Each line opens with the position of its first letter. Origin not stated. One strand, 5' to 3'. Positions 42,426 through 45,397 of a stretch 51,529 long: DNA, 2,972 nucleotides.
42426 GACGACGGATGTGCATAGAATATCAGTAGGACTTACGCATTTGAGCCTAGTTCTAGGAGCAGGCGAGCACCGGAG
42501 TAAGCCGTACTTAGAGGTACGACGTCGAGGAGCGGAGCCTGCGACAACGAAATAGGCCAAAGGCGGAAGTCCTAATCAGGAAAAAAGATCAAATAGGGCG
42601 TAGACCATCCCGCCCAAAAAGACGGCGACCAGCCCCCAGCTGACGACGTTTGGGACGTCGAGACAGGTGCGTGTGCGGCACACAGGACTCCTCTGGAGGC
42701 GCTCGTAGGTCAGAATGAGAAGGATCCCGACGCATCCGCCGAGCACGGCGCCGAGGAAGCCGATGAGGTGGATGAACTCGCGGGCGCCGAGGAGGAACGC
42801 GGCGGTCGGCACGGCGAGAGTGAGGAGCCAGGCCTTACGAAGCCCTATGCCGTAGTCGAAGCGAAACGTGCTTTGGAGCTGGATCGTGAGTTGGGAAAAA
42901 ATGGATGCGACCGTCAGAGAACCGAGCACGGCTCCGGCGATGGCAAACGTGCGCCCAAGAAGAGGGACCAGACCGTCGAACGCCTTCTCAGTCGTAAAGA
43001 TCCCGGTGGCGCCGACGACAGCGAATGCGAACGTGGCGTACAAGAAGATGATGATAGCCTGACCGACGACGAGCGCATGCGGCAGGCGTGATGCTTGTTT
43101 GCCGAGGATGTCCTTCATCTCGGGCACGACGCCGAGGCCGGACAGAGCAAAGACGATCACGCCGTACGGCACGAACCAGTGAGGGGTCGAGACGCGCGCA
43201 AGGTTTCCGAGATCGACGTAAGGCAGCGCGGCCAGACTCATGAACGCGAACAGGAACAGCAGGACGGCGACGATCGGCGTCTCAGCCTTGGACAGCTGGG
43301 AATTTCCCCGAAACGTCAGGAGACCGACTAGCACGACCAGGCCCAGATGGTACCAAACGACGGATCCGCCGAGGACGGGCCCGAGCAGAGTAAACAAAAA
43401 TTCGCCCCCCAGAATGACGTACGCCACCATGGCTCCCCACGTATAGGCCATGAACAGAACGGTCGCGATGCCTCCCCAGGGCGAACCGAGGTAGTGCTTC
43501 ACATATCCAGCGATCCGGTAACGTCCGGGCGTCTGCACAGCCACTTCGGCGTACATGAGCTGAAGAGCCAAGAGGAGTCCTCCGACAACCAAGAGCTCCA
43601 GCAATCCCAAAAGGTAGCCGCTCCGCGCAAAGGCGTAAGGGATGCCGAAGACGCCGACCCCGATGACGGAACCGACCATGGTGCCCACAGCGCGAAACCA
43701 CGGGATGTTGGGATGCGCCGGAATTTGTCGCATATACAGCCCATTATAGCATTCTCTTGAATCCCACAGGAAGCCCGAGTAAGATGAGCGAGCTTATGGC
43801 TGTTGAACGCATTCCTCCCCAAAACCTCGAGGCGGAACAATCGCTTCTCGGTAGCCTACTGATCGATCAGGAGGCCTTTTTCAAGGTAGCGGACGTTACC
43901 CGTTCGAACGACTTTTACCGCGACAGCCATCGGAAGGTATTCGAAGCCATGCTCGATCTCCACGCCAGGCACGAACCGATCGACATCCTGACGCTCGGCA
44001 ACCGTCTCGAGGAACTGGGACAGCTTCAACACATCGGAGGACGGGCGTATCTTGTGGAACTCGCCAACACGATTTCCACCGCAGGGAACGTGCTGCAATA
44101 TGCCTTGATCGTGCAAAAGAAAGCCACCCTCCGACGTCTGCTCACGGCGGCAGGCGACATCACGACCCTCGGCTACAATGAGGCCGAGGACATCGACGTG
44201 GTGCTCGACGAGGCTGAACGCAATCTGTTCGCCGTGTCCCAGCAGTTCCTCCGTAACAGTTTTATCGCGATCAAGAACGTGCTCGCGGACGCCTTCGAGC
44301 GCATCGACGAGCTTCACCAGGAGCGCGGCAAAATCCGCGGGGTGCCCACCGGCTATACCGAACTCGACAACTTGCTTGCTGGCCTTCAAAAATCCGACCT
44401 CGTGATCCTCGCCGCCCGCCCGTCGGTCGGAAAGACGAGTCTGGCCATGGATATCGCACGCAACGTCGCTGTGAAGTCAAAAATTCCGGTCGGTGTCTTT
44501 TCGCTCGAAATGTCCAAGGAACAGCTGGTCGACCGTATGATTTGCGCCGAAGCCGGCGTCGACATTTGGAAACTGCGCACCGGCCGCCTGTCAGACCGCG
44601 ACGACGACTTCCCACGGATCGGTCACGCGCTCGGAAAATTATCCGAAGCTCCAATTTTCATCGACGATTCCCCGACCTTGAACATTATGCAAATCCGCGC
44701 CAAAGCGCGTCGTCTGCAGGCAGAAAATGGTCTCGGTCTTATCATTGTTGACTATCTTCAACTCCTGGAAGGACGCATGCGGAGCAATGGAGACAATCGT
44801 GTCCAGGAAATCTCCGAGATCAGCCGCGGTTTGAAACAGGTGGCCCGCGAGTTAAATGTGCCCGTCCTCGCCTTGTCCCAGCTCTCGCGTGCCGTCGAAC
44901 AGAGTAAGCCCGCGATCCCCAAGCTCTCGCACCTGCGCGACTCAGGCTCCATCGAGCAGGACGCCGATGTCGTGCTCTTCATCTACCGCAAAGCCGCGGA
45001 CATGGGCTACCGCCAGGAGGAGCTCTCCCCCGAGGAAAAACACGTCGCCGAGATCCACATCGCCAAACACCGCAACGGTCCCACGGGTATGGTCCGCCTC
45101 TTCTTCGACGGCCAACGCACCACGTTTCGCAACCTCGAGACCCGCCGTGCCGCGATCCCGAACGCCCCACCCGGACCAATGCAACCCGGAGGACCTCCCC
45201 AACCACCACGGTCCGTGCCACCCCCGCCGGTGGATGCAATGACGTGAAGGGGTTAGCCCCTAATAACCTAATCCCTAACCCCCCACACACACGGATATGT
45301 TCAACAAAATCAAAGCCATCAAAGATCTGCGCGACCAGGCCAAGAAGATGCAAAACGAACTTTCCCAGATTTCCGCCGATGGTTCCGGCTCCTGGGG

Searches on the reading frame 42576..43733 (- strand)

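Call 82: search_protein_families(library=pfam, proteins=[window:42576-43733:-], max_evalue=0.00001)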
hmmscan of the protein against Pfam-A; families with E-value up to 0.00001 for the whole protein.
window:42576-43733:- (385 aa): 2 families
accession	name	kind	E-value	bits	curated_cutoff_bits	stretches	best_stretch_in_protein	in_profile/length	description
PF03222.19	Trp_Tyr_perm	-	4.1e-14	52.9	22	1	18-335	11-350/393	Tryptophan/tyrosine permease family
PF01490.24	Aa_trans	-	2.7e-12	46.5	25.6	1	10-239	3-250/410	Transmembrane amino acid transporter protein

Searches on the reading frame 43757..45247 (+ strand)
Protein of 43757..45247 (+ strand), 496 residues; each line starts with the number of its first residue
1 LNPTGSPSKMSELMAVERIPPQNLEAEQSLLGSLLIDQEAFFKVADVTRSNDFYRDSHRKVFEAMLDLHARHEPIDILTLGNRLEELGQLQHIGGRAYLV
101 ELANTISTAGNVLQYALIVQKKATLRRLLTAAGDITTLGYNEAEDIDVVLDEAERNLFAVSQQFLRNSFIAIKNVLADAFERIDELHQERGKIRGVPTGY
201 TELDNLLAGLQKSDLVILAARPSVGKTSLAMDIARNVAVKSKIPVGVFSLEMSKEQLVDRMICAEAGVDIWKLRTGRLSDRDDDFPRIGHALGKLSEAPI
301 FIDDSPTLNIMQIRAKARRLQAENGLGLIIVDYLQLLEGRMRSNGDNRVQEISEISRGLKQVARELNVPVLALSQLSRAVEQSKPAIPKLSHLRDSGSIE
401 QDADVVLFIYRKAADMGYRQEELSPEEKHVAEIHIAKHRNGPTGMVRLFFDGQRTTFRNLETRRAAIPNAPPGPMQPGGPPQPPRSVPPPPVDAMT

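Call 82: search_protein_families(library=pfam, proteins=[window:43757-45247:+], max_evalue=0.00001)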
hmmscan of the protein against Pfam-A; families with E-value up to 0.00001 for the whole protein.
window:43757-45247:+ (496 aa): 3 families
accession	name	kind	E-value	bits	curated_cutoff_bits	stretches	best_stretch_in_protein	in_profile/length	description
PF03796.21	DnaB_C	-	1.9e-102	342.5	27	1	195-459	1-255/255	DnaB-like helicase C terminal domain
PF00772.26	DnaB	-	9.9e-33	112.7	23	1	20-120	2-102/103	DnaB-like helicase N terminal domain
PF13481.12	AAA_25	-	4.6e-14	52.9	27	1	199-376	18-190/195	AAA domain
